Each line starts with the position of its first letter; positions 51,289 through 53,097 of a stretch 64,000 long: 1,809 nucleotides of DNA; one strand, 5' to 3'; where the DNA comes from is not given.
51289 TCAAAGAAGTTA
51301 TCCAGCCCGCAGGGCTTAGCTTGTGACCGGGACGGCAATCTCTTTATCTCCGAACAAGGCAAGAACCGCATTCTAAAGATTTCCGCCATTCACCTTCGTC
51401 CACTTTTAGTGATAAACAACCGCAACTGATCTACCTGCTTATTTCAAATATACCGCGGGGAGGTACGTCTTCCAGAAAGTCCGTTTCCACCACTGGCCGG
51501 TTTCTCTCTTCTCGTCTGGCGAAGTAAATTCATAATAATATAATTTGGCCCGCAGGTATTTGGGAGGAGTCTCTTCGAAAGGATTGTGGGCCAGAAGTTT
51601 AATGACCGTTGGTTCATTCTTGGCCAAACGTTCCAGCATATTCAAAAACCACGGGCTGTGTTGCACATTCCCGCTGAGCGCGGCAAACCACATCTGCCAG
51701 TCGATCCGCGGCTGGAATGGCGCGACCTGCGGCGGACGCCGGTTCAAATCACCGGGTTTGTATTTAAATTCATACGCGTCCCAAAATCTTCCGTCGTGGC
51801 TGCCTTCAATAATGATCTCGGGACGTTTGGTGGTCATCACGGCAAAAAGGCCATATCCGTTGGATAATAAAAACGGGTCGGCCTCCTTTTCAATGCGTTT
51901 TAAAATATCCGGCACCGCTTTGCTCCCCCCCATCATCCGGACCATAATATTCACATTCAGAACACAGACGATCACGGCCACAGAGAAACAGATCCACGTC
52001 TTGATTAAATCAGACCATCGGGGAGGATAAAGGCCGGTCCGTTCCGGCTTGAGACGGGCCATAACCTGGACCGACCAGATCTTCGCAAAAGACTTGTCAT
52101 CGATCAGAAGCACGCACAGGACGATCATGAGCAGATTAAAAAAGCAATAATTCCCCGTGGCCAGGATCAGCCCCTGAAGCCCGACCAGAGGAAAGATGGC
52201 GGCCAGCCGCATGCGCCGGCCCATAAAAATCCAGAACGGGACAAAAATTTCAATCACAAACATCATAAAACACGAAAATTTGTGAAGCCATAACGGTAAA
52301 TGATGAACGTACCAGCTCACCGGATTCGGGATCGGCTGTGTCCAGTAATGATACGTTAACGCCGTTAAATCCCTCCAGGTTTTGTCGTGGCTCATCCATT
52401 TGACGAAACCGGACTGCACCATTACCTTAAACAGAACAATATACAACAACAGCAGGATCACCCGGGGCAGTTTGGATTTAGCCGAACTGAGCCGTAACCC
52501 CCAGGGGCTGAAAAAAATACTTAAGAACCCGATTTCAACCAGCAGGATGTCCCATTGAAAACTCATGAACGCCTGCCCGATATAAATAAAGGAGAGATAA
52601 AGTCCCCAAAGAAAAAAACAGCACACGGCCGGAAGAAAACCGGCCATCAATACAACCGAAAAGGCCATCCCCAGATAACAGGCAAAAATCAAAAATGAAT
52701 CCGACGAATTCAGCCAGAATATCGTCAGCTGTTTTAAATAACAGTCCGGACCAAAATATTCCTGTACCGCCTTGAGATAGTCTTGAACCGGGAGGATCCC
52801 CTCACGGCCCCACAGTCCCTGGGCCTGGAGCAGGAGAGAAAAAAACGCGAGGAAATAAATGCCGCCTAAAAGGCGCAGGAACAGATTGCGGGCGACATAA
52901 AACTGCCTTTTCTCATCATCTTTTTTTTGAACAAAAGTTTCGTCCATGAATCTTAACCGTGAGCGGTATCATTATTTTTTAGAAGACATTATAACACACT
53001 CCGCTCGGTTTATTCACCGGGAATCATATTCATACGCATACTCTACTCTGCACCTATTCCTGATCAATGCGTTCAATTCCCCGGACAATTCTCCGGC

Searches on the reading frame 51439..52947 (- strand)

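Call 58: search_protein_families(library=pfam, proteins=[window:51439-52947:-], max_evalue=0.00001)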
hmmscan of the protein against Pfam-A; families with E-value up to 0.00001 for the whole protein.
window:51439-52947:- (502 aa): 2 families
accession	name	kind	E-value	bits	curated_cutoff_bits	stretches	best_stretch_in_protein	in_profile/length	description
PF25179.1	LMF1_C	-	4.2e-54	182.8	34.2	1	361-497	1-139/139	Lipase maturation factor C-terminal domain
PF06762.20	LMF1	-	5.2e-54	183.2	27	1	128-288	1-162/163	Lipase maturation factor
